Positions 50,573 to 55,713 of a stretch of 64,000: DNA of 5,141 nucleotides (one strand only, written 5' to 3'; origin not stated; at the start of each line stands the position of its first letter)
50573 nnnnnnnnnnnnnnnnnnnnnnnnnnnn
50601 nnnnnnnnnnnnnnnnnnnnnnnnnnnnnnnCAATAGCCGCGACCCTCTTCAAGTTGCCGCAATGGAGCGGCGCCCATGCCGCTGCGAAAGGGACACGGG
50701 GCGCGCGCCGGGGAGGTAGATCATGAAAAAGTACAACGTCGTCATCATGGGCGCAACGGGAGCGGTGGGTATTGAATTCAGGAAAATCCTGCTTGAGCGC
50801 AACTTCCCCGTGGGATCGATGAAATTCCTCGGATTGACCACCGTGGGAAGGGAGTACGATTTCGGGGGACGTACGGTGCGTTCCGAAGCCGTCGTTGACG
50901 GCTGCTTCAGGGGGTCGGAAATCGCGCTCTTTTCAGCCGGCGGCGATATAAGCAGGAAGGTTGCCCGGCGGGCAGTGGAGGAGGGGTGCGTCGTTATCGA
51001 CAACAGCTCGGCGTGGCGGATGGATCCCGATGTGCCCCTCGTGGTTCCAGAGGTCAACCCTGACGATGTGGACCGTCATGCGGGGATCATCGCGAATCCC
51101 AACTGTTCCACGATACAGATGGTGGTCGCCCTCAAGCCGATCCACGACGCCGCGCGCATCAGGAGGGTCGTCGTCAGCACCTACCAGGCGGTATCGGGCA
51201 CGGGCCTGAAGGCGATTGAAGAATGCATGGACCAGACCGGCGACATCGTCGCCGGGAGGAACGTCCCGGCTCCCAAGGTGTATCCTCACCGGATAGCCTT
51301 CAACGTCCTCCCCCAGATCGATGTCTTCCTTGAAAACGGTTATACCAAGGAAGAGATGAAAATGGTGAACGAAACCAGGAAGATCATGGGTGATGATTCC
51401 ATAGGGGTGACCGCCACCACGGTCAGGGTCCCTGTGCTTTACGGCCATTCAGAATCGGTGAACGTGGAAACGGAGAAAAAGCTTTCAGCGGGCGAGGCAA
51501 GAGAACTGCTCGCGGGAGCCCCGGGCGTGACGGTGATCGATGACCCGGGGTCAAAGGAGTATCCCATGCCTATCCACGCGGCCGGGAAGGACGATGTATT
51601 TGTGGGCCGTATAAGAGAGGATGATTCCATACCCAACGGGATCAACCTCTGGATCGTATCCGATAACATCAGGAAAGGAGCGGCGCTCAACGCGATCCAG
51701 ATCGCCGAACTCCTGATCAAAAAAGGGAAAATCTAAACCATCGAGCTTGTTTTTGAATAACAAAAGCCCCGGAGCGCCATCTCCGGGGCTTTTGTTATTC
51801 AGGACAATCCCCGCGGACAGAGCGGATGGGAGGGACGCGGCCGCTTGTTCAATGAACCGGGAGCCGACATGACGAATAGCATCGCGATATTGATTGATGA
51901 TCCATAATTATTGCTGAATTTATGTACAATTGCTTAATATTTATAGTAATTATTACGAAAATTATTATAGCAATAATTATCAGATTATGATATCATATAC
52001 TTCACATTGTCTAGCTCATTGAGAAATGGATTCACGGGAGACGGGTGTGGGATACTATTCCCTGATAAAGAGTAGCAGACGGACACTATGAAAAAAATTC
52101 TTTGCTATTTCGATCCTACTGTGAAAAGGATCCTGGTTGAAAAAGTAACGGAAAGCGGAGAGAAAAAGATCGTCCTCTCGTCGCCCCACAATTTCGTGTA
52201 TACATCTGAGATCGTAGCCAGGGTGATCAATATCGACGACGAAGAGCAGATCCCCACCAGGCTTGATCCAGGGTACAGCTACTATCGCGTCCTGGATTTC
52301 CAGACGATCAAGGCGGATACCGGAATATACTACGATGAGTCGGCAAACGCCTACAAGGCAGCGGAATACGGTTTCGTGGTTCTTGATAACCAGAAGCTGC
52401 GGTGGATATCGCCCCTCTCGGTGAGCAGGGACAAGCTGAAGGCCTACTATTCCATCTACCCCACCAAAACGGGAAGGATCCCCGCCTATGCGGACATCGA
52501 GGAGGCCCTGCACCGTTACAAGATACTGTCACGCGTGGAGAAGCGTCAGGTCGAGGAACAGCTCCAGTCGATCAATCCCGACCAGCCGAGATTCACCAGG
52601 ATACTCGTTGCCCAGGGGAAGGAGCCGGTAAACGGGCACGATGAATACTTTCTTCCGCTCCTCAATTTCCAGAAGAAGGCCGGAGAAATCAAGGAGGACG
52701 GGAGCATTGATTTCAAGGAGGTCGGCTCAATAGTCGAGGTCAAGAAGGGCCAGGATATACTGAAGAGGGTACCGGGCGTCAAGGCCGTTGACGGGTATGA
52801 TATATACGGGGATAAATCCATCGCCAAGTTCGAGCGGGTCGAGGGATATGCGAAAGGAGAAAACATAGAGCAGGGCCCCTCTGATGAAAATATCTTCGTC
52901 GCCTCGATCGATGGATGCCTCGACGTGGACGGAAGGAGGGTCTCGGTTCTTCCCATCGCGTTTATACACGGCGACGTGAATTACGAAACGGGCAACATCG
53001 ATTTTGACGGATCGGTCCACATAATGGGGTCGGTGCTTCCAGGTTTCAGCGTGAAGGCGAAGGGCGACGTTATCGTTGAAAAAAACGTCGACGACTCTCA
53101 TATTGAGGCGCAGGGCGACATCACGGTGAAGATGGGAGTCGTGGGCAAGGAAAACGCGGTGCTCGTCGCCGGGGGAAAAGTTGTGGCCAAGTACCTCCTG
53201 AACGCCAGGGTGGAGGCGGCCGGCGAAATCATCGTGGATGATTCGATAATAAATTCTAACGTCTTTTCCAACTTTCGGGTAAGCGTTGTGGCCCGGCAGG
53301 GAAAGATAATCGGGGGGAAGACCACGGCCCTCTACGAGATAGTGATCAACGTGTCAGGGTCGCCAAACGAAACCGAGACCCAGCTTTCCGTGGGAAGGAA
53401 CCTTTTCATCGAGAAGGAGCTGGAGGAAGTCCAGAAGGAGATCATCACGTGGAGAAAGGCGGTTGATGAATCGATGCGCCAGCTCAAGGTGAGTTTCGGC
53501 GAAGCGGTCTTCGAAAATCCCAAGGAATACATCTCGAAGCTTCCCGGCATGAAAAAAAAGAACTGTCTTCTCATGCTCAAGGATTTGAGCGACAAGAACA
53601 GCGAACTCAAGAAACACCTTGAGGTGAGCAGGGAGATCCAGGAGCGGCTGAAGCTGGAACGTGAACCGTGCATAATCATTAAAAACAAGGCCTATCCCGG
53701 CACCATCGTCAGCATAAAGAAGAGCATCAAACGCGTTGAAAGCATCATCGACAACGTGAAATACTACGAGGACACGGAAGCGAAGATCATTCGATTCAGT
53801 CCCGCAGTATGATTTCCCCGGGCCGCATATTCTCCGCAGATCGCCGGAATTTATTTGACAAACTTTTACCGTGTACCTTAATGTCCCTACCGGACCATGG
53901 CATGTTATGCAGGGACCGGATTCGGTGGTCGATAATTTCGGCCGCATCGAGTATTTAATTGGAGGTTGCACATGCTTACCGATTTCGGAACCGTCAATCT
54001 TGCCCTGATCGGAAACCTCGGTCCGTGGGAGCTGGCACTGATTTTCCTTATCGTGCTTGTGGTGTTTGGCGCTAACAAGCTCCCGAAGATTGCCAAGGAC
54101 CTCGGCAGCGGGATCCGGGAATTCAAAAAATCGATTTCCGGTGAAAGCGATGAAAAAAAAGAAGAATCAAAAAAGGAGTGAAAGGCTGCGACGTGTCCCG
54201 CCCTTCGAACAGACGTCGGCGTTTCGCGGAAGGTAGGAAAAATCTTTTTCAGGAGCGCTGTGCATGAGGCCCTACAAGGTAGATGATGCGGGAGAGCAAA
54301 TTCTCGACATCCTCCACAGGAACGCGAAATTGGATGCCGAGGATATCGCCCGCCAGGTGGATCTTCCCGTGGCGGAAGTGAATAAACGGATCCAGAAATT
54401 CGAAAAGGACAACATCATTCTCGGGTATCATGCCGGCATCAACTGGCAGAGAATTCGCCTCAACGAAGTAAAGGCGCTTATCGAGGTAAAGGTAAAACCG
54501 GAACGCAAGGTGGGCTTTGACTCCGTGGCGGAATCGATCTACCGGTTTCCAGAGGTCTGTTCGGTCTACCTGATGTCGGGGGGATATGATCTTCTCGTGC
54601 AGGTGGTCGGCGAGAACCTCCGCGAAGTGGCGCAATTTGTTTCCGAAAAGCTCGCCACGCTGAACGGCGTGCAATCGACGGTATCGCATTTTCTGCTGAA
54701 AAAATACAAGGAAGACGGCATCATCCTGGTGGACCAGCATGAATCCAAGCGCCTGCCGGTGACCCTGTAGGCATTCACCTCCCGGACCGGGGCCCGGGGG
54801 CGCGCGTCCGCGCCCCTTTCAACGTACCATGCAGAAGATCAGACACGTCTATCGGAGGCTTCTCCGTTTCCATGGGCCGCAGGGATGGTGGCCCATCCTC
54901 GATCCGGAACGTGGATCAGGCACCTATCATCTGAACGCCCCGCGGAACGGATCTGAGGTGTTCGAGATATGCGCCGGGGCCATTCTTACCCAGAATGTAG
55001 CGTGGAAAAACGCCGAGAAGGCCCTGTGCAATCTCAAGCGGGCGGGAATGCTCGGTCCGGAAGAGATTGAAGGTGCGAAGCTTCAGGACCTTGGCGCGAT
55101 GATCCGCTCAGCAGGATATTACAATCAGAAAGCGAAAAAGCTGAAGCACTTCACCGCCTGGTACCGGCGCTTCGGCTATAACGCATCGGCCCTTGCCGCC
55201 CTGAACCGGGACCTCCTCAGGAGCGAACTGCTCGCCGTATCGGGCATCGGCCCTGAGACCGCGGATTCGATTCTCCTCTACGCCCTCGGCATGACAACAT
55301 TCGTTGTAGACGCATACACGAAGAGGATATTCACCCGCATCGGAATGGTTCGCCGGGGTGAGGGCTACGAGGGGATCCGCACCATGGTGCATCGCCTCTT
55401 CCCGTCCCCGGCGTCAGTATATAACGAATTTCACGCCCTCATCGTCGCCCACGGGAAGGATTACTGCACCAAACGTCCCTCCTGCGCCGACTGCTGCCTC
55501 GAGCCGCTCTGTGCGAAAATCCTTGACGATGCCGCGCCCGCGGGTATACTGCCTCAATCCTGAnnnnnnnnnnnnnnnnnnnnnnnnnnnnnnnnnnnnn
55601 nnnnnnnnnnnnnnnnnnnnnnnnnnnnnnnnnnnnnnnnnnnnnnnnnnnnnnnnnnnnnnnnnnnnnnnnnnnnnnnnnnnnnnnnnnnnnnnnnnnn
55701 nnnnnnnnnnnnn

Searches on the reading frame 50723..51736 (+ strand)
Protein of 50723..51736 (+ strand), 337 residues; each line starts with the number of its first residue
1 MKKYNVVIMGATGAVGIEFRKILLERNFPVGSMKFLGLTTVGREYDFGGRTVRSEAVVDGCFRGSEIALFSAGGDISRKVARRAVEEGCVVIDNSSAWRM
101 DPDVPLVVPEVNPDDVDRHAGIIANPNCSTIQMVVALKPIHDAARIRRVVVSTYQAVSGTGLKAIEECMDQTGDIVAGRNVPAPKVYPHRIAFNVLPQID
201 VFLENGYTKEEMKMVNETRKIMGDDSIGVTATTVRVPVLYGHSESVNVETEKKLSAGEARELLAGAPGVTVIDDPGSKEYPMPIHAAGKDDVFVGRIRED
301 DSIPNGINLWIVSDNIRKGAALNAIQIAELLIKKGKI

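Call 16: search_protein_families(library=pfam, proteins=[window:50723-51736:+])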
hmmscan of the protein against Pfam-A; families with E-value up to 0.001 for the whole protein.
window:50723-51736:+ (337 aa): 2 families
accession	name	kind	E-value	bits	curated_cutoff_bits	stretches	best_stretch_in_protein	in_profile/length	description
PF02774.23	Semialdhyde_dhC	-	1.7e-57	195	26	1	137-318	1-184/184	Semialdehyde dehydrogenase, dimerisation domain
PF01118.30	Semialdhyde_dh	-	6e-28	98.1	26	1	5-117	1-119/121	Semialdehyde dehydrogenase, NAD binding domain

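Call 18: search_protein_families(library=ncbifam, proteins=[window:50723-51736:+])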
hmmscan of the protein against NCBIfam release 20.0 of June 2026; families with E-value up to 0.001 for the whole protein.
window:50723-51736:+ (337 aa): 13 families
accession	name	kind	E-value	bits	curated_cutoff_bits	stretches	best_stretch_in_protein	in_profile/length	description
NF011456.0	PRK14874.1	equivalog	3.3e-144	480.1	223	1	1-335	2-344/346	aspartate-semialdehyde dehydrogenase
TIGR01296.1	asd_B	equivalog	8.4e-134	445.9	324.2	1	5-333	1-338/339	aspartate-semialdehyde dehydrogenase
NF005229.0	PRK06728.1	equivalog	2e-106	355.8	628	1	2-336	4-346/347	aspartate-semialdehyde dehydrogenase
NF004224.0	PRK05671.1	equivalog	1.2e-72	245.2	284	1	3-334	4-334/336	aspartate-semialdehyde dehydrogenase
NF005957.0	PRK08040.1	equivalog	3.4e-71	240.4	273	1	4-333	5-332/336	aspartate-semialdehyde dehydrogenase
NF006416.0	PRK08664.1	subfamily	2.1e-44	152.1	232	2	75-175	87-195/350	aspartate-semialdehyde dehydrogenase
TIGR00978.1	asd_EA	equivalog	1.9e-40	139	301.2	2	66-166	76-185/342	aspartate-semialdehyde dehydrogenase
NF005144.0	PRK06598.1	subfamily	5.2e-27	94.9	198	2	188-321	219-357/369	aspartate-semialdehyde dehydrogenase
TIGR01745.1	asd_gamma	equivalog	4.8e-20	71.8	402.9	2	180-322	211-356/366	aspartate-semialdehyde dehydrogenase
NF005368.0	PRK06901.1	equivalog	5e-19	68.7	437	1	72-335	73-322/323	oxidoreductase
TIGR01850.1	argC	equivalog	1.2e-13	51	233.6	1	5-166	2-189/345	N-acetyl-gamma-glutamyl-phosphate reductase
TIGR01851.1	argC_other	equivalog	2.3e-05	23.8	229.85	1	75-167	60-157/310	N-acetyl-gamma-glutamyl-phosphate reductase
TIGR01534.1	GAPDH-I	equivalog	0.0005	19.4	367.2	0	96-160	122-187/330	type I glyceraldehyde-3-phosphate dehydrogenase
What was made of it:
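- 50723..51736 (+): asd, aspartate-semialdehyde dehydrogenase. It supplies one substrate of AroA' but is not physically or transcriptionally linked to the pair. NF011456 scores 480 bits against a cut-off of 223, and TIGR01296 scores 446 against 324 (call 18).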

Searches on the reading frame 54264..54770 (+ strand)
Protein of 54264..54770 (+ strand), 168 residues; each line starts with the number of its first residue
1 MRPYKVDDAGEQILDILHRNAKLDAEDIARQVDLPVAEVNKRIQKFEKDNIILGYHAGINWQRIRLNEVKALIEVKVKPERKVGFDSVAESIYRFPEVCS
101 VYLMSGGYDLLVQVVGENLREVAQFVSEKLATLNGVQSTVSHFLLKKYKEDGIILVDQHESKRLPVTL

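Call 69: search_protein_families(library=pfam, proteins=[window:54264-54770:+], max_evalue=0.01)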
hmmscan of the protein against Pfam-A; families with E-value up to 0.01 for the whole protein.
window:54264-54770:+ (168 aa): 6 families
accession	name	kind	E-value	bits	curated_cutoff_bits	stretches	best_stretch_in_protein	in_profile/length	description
PF01037.27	AsnC_trans_reg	-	9.1e-19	67.6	25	1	73-146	1-72/73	Lrp/AsnC ligand binding domain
PF13412.12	HTH_24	-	1.6e-08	34.4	21.9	1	11-52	6-47/48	Winged helix-turn-helix DNA-binding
PF13404.12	HTH_AsnC-type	-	4.2e-06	26.9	27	1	11-47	6-42/42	AsnC-type helix-turn-helix domain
PF22482.2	AsnC_trans_reg_3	-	6.6e-06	26.6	24.4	1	85-154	24-92/95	PF0864 C-terminal dimeric alpha+beta barrel domain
PF22451.2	NirdL-like_HTH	-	0.0083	16.1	27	0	27-52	21-46/47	Siroheme decarboxylase NirDL-like HTH domain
PF12840.13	HTH_20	-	0.01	16.3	27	0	13-52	9-48/51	Helix-turn-helix domain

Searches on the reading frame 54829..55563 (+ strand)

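Call 16: search_protein_families(library=pfam, proteins=[window:54829-55563:+])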
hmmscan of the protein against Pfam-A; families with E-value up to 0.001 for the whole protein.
window:54829-55563:+ (244 aa): 2 families
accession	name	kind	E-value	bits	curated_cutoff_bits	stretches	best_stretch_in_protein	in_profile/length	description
PF00730.31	HhH-GPD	-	7.3e-14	52.5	26.2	1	50-190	2-105/108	HhH-GPD superfamily base excision DNA repair protein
PF00633.29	HHH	-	1e-05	25.5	24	1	131-151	10-30/30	Helix-hairpin-helix motif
